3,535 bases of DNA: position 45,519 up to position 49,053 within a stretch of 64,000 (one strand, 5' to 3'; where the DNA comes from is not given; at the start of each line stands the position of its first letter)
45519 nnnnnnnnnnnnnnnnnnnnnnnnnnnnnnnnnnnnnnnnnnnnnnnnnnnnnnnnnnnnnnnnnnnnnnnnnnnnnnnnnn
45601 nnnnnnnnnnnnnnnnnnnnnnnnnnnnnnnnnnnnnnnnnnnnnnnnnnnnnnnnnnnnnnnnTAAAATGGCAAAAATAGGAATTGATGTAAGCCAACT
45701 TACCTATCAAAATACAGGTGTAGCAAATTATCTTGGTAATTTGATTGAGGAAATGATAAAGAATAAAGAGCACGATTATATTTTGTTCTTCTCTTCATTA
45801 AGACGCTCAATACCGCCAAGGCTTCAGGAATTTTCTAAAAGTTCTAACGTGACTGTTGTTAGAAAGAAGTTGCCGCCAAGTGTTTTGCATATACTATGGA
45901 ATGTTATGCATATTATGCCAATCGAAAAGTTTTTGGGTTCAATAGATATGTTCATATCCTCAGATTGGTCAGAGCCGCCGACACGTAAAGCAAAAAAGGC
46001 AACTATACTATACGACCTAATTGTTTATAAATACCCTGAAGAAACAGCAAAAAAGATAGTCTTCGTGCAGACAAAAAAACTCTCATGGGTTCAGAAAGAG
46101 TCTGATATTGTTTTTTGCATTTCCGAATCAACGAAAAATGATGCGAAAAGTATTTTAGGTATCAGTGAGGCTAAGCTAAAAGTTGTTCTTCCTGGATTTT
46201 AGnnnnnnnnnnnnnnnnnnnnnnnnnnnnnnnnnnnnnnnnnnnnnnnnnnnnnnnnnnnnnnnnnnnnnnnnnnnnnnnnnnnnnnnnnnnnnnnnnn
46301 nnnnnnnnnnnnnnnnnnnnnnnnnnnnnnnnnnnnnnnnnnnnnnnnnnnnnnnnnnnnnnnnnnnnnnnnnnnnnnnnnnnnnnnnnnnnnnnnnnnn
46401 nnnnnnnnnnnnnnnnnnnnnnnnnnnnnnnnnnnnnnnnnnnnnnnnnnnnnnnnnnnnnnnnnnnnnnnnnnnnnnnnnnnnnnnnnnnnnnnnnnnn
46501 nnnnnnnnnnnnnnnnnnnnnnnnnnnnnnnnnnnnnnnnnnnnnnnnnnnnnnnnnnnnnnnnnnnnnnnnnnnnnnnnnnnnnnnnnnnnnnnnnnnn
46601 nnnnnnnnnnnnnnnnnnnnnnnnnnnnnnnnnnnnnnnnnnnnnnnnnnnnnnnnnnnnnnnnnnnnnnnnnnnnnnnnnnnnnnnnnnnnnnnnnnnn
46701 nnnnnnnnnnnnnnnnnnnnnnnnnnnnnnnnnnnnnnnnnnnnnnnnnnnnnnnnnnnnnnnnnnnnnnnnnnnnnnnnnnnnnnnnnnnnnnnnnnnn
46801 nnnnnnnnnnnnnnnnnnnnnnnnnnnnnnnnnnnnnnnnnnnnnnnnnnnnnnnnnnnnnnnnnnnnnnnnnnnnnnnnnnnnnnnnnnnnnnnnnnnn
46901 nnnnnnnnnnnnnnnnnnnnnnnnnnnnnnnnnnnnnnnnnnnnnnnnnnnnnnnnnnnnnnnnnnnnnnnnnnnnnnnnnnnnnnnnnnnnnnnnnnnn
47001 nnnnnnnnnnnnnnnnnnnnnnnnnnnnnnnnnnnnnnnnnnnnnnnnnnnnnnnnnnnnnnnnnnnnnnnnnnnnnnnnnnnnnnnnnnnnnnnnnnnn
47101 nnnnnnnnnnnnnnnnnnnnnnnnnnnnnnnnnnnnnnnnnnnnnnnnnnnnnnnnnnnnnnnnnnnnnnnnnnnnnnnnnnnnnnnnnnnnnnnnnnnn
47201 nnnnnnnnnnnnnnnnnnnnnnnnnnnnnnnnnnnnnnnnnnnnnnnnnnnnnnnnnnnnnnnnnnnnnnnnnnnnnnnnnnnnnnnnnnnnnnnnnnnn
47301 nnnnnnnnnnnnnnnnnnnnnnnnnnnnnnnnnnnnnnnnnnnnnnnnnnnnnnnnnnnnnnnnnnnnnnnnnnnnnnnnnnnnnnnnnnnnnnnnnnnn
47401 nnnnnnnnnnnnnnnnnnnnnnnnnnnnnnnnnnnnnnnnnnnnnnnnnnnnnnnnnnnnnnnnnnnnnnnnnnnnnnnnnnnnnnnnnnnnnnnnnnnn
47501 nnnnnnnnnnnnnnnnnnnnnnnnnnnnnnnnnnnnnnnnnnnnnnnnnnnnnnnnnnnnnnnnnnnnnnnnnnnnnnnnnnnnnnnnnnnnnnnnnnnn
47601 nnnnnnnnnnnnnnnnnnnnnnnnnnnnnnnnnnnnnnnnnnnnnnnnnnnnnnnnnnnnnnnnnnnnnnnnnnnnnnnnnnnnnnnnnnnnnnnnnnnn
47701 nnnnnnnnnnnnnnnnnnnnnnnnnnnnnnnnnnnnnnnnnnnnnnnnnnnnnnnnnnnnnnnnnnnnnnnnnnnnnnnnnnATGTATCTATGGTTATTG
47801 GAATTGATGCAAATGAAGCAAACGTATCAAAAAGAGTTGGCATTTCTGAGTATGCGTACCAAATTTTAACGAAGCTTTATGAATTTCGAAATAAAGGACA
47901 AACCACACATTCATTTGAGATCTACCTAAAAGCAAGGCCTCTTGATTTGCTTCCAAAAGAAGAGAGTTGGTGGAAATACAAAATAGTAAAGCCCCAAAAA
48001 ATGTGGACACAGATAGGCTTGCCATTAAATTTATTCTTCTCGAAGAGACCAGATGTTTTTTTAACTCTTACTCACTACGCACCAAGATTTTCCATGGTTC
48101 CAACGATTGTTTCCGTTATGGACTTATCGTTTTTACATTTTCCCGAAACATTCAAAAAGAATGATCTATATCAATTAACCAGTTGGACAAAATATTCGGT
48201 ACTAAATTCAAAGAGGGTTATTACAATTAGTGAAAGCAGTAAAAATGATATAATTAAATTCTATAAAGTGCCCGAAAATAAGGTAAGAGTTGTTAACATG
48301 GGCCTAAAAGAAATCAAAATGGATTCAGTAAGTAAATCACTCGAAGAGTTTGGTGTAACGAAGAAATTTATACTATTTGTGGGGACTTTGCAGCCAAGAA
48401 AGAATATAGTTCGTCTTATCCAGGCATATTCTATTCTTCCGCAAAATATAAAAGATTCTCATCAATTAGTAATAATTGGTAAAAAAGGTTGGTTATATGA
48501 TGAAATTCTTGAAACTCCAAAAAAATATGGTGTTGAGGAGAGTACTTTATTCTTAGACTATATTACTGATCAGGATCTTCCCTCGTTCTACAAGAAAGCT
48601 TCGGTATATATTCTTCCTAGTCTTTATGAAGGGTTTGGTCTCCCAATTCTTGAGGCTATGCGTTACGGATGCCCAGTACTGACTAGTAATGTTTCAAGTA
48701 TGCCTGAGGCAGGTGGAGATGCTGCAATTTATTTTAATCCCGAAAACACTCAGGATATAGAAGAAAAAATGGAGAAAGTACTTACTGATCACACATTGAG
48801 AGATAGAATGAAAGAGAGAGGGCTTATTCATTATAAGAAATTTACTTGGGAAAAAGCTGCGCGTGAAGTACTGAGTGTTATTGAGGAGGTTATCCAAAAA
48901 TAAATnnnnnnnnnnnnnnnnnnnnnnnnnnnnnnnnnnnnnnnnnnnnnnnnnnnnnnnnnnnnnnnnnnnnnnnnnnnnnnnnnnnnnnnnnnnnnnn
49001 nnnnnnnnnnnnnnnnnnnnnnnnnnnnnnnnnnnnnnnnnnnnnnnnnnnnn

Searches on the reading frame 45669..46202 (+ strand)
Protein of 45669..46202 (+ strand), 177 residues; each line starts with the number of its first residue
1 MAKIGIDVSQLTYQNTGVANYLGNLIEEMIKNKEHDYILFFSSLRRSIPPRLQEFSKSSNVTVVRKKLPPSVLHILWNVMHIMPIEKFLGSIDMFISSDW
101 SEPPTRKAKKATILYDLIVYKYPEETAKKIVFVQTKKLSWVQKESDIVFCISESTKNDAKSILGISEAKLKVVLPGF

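Call 10: search_protein_families(library=pfam, proteins=[window:45669-46202:+], max_evalue=0.001)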
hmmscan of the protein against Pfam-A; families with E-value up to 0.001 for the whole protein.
window:45669-46202:+ (177 aa): 1 family
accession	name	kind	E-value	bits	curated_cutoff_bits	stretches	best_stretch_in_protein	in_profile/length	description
PF13439.12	Glyco_transf_4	-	2.3e-06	28.2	28.5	1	17-176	3-165/170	Glycosyltransferase Family 4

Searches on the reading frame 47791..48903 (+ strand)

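Call 10: search_protein_families(library=pfam, proteins=[window:47791-48903:+], max_evalue=0.001)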
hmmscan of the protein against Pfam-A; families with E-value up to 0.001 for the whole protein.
window:47791-48903:+ (370 aa): 5 families
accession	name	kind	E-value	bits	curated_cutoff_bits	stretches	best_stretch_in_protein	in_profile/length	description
PF00534.26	Glycos_transf_1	-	8.2e-38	130.1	26.4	1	189-344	13-169/172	Glycosyl transferases group 1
PF13692.12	Glyco_trans_1_4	-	6.5e-27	95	27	1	192-333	2-142/142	Glycosyl transferases group 1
PF20706.3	GT4-conflict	-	4.9e-09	36.1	26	1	163-302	172-314/385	Family 4 Glycosyltransferase in conflict systems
PF13524.12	Glyco_trans_1_2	-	6.1e-06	26.7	25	1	225-361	16-143/144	Glycosyl transferase-like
PF13439.12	Glyco_transf_4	-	6.3e-06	26.8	28.5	1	79-171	65-165/170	Glycosyltransferase Family 4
